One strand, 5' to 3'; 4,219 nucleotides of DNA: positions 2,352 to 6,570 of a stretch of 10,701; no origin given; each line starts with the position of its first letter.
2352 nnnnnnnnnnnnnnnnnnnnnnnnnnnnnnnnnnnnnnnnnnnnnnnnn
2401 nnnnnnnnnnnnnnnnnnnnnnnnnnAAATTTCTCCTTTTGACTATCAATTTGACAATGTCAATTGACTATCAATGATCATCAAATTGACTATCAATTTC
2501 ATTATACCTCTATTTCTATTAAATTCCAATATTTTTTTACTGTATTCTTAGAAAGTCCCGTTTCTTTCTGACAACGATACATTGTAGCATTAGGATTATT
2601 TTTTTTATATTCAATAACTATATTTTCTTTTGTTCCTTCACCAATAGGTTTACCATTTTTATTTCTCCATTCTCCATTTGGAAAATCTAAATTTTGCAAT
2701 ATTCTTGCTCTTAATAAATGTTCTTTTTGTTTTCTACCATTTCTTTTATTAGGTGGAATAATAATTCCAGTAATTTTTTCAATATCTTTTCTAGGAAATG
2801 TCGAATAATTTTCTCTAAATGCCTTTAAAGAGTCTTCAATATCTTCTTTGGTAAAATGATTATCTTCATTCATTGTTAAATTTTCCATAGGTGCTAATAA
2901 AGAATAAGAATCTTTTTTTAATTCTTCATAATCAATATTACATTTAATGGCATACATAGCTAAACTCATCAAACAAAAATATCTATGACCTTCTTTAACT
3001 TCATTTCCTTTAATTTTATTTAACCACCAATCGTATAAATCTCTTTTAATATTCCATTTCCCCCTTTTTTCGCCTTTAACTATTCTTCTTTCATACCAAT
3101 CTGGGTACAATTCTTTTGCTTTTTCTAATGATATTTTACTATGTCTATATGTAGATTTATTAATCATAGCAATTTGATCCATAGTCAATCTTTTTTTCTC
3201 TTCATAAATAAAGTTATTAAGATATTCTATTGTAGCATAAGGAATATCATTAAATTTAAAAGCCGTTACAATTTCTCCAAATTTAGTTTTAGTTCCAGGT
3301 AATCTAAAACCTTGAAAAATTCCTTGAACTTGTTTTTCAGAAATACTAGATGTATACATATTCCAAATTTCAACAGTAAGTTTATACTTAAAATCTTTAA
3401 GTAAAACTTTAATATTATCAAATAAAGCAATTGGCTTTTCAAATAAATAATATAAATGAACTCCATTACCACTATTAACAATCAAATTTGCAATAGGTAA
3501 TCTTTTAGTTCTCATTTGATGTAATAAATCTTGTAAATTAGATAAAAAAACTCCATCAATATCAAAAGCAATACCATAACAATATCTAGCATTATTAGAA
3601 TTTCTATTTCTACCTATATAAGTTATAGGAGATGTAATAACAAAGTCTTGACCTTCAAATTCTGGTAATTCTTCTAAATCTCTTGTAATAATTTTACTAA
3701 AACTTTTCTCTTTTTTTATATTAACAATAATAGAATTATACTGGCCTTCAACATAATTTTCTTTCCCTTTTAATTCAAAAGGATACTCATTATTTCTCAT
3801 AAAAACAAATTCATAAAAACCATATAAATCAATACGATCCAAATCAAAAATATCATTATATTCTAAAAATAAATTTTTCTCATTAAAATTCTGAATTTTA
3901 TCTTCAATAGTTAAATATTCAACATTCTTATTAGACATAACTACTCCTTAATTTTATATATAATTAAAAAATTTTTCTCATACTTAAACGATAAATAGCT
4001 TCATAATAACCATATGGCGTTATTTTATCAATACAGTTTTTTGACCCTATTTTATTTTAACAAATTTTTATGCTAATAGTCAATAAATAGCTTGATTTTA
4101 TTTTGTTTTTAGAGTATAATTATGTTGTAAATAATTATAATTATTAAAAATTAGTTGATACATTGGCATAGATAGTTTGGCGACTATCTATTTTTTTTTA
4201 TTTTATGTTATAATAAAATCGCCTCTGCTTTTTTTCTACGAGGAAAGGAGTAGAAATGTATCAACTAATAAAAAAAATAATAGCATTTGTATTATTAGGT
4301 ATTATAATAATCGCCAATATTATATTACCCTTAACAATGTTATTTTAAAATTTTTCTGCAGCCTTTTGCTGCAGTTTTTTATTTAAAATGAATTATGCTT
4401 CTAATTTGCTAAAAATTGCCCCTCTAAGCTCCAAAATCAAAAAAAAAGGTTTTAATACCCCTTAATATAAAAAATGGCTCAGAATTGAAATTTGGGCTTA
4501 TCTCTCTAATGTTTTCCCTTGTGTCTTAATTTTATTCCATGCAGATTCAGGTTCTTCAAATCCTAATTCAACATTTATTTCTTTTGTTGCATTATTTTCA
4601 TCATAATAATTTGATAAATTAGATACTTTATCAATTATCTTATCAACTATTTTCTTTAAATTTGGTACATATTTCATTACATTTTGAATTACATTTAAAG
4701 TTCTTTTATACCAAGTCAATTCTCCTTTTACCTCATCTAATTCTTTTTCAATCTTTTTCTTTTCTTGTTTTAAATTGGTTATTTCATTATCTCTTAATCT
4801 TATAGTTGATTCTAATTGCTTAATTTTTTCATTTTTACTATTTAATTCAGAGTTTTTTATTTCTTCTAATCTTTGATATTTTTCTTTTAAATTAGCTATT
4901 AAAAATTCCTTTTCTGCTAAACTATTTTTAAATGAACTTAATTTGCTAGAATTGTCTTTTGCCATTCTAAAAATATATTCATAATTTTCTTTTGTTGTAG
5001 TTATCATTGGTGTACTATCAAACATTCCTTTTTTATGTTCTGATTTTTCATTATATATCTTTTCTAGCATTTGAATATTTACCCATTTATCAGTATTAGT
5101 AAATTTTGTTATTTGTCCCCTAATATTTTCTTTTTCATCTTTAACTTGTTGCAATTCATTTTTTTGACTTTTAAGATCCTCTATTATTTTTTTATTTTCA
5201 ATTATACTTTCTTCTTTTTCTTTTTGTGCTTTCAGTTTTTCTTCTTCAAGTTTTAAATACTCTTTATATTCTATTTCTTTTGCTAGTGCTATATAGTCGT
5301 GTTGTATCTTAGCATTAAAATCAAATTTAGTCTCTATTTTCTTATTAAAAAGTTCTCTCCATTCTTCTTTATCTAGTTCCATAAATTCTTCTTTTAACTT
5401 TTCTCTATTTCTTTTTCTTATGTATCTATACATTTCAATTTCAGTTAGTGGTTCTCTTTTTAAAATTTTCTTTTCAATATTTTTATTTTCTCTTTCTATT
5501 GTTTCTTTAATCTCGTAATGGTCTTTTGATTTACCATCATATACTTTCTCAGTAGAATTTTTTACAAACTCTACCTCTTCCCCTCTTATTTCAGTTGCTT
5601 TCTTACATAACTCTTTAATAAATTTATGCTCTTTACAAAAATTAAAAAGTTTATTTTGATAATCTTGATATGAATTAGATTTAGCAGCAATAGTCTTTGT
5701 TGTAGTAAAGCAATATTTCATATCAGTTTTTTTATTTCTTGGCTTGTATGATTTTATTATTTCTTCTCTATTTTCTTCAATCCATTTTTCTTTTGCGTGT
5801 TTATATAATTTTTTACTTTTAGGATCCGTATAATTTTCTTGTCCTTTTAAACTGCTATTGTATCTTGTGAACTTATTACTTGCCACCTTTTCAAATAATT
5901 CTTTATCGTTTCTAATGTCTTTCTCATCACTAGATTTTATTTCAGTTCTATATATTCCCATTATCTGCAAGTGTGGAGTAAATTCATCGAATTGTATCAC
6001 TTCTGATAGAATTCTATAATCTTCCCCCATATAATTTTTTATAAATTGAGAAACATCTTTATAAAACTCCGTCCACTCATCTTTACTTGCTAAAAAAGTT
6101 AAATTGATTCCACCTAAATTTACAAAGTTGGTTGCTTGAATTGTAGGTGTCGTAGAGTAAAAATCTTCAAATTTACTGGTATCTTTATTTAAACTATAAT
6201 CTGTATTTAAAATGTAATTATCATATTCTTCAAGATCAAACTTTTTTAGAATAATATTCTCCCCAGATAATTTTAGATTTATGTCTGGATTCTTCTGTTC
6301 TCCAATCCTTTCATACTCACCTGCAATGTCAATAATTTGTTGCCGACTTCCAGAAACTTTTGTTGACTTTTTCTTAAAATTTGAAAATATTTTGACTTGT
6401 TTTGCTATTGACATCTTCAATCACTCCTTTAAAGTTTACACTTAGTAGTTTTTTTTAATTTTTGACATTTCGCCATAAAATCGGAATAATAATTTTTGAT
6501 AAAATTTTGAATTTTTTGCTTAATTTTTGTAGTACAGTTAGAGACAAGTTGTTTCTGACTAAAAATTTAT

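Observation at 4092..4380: Compact plus-strand locus: promoter-like signals, a strong terminator, then a 30-aa hydrophobic peptide ORF and a second terminator. Candidate type I toxin-like small membrane peptide with an upstream short RNA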

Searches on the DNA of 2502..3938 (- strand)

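Call 67: search_dna_similar(query=L207:4270-4560:+, collection=plasmids, mode=distant, max_evalue=0.1, max_rows=15)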
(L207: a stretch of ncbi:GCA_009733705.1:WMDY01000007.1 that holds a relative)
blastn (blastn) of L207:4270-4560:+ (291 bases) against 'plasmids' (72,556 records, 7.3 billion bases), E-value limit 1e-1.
Records with a match: 10; places in all: 10; records where one place covers at least 80% of the query: 0.
Best place of each record, by identity: 95-99% 1; 90-95% 1; 80-90% 4; 60-80% 4.
By first word of the organism name: Proteus 2; Candidatus 2; Pigmentibacter 1; Priestia 1; Staphylococcus 1; Bacillus 1; Mesomycoplasma 1; Clostridioides 1.
By predicted mobility (MOB-suite, as given by PLSDB): non-mobilizable 6; mobilizable 3; conjugative 1.
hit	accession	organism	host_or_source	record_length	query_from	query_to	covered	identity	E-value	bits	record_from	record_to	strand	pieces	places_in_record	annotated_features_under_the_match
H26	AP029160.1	Pigmentibacter ruber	Homo sapiens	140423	177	269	32%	73.7%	6e-3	48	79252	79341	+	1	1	transporter substrate-binding domain-containing protein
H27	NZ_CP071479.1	Priestia megaterium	whole organism,Hypersaline environment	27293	177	236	21%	78.3%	6e-3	49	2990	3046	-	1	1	none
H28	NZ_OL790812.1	Proteus mirabilis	-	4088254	187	244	20%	77.6%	2e-2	47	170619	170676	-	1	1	none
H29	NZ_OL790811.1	Proteus mirabilis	-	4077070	187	244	20%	77.6%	2e-2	47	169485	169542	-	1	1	none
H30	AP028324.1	Staphylococcus epidermidis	-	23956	169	219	18%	80.4%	7e-2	45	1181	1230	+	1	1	hypothetical protein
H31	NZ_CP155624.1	Bacillus paramobilis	Canis lupus familiaris,adipose,leg wound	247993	104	149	16%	82.6%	7e-2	46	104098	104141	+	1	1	none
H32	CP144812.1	Candidatus Stammera capleta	insect metagenome,tissue sample,midgut ...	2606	179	223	15%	83.0%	2e-2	47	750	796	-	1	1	record has no annotation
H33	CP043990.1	Candidatus Stammera capleta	Acromis sparsa,insect metagenome,Whole ...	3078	103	136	12%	94.1%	2e-3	50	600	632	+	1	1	record has no annotation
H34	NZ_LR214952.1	Mesomycoplasma neurolyticum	Mouse,brain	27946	168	201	12%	88.2%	7e-2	45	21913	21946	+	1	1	none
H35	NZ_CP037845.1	Clostridioides difficile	Homo sapiens,feces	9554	108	134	9%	96.3%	7e-2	46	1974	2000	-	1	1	none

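Call 77: search_rna_families(sources=[L010, L011, L207], threshold=evalue, max_evalue=1)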
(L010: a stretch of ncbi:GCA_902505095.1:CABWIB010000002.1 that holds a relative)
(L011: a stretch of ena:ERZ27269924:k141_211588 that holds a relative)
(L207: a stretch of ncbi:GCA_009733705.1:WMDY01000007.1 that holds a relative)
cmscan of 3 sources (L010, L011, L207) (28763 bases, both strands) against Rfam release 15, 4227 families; matches with E-value up to 1: 2.
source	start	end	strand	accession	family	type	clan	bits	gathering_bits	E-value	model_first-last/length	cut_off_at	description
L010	7157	7213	+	RF00150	SNORD42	Gene; snRNA; snoRNA; CD-box;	-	30.7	39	0.34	1-68/68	no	Small nucleolar RNA SNORD42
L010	4297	4400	+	RF00619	U6atac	Gene; snRNA; splicing;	CL00009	19.3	33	0.75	1-126/126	no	U6atac minor spliceosomal RNA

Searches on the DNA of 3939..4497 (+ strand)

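Call 11: search_dna_similar(query=window:3939-4497:+, collection=plasmids, mode=distant, max_evalue=0.01)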
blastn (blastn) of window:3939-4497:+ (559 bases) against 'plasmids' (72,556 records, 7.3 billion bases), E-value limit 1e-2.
No match.

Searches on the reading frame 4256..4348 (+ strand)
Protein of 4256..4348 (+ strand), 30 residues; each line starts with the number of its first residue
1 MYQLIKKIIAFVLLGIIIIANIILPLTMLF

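Call 8: search_protein_families(library=pfam, proteins=[window:4256-4348:+], max_evalue=0.01)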
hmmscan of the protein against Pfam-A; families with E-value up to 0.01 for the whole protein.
window:4256-4348:+ (30 aa): 0 families

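Call 13: find_encoding_contigs(protein=window:4256-4348:+, flank=5000, max_places=10)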
Protein window:4256-4348:+ (30 aa): no gene with exactly this product is on record in the collection.

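Call 61: search_protein_families(library=pfam, proteins=[window:4256-4345:+], max_evalue=10)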
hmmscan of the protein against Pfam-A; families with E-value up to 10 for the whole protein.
seq(30 aa): 0 families

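Call 62: search_protein_families(library=ncbifam, proteins=[window:4256-4345:+], max_evalue=10)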
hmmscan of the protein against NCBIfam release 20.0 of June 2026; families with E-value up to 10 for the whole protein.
seq(30 aa): 1 family
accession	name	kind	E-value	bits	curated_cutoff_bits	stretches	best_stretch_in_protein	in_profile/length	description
NF040904.1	PhrA_Strep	subfamily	0.0019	18.3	40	1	5-23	7-25/56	PhrA family quorum-sensing system peptide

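Call 66: search_dna_similar(query=window:4256-4345:+, collection=plasmids, mode=protein, max_evalue=10, max_rows=15)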
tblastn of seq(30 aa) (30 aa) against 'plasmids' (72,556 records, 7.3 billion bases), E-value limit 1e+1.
No match.

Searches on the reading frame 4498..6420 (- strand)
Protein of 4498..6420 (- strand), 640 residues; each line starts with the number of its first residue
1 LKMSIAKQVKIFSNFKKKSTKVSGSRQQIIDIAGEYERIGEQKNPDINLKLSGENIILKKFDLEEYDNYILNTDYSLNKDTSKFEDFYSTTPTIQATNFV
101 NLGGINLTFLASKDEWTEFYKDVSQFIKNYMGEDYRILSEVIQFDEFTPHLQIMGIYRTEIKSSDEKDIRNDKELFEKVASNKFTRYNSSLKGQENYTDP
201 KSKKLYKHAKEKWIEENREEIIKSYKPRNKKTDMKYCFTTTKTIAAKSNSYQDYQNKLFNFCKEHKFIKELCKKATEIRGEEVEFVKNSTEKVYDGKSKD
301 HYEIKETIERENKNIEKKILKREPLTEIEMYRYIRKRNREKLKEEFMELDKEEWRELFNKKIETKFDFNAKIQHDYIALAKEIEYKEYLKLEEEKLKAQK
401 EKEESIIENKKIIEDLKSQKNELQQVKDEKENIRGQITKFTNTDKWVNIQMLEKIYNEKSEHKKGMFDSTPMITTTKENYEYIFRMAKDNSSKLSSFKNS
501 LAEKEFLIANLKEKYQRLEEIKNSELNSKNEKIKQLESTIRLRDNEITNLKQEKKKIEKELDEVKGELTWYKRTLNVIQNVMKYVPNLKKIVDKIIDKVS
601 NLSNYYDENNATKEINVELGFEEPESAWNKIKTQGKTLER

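Call 8: search_protein_families(library=pfam, proteins=[window:4498-6420:-], max_evalue=0.01)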
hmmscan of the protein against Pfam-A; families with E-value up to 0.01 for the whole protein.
window:4498-6420:- (640 aa): 1 family
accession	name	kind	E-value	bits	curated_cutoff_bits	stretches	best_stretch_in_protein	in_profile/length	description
PF12325.13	TMF_TATA_bd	-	0.0021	18.6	29.1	1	525-608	6-89/115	TATA element modulatory factor 1 TATA binding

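Call 69: search_protein_families(library=ncbifam, proteins=[window:4498-6420:-], max_evalue=0.01)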
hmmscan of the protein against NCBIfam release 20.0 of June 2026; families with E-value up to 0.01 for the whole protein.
window:4498-6420:- (640 aa): 1 family
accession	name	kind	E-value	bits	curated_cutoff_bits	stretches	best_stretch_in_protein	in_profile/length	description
NF045487.1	ASRP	equivalog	0.00096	17.9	300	1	482-612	139-278/593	archaea-specific SMC-related protein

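Call 70: search_solved_structures(query=window:4498-6420:-, max_evalue=0.01)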
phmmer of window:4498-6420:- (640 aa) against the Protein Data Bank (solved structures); distinct sequences matched with E-value up to 0.01: 0.
